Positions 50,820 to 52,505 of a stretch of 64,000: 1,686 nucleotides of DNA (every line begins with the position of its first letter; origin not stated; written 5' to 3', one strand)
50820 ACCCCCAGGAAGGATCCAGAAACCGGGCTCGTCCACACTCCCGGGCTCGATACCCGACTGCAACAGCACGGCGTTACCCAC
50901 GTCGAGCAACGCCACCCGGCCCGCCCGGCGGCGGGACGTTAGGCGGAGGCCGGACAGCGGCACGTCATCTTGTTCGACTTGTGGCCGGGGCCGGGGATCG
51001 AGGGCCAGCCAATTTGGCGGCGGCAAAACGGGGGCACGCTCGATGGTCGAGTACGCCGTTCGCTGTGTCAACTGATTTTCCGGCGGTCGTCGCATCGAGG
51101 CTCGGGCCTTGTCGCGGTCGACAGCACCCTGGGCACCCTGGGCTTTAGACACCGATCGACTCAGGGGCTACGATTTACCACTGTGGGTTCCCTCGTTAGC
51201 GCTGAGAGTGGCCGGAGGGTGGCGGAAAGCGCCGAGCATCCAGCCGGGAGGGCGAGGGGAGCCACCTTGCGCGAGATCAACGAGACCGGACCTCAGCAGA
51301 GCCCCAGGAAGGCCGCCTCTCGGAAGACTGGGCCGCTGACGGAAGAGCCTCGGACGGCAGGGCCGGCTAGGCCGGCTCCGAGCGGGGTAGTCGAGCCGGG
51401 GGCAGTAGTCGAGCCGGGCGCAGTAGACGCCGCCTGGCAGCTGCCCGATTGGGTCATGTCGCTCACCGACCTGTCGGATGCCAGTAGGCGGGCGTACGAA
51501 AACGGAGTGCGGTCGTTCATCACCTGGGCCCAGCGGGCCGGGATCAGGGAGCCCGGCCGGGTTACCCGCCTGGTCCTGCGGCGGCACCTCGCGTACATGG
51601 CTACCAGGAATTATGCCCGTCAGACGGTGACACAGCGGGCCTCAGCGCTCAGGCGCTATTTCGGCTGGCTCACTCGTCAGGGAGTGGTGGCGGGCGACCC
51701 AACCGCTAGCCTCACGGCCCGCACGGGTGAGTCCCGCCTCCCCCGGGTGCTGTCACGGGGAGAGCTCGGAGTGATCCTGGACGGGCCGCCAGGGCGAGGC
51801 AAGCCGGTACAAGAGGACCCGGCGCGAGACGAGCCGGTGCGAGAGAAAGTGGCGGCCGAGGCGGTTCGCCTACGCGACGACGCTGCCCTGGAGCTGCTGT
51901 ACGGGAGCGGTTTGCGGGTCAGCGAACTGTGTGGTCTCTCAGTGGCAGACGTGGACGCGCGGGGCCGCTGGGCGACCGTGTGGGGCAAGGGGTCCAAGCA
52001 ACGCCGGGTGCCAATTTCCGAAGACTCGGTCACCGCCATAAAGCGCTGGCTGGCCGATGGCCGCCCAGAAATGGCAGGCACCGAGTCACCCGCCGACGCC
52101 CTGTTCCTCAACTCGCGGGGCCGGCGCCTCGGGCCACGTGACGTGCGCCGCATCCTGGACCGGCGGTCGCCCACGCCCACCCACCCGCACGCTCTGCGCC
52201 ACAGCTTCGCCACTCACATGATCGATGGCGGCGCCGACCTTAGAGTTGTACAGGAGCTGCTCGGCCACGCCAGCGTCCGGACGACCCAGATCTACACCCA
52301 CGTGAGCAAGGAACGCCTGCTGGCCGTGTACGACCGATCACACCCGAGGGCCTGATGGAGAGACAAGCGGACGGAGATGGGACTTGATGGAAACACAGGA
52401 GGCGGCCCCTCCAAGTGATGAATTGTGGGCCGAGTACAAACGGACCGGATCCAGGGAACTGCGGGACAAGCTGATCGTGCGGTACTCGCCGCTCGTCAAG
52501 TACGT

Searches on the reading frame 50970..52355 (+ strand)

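Call 39: search_protein_families(library=pfam, proteins=[window:50970-52355:+], max_evalue=0.01)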
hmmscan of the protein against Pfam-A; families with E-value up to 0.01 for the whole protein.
window:50970-52355:+ (461 aa): 3 families
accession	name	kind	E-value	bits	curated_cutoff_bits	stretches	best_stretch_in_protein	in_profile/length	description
PF00589.27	Phage_integrase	-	4.2e-42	144.3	27.1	1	298-448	19-171/172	Phage integrase family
PF02899.23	Phage_int_SAM_1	-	3.3e-09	37.3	22.3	1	167-238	13-83/83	Phage integrase, N-terminal SAM-like domain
PF13495.12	Phage_int_SAM_4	-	5.6e-05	23.9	27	1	163-236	9-80/85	Phage integrase, N-terminal SAM-like domain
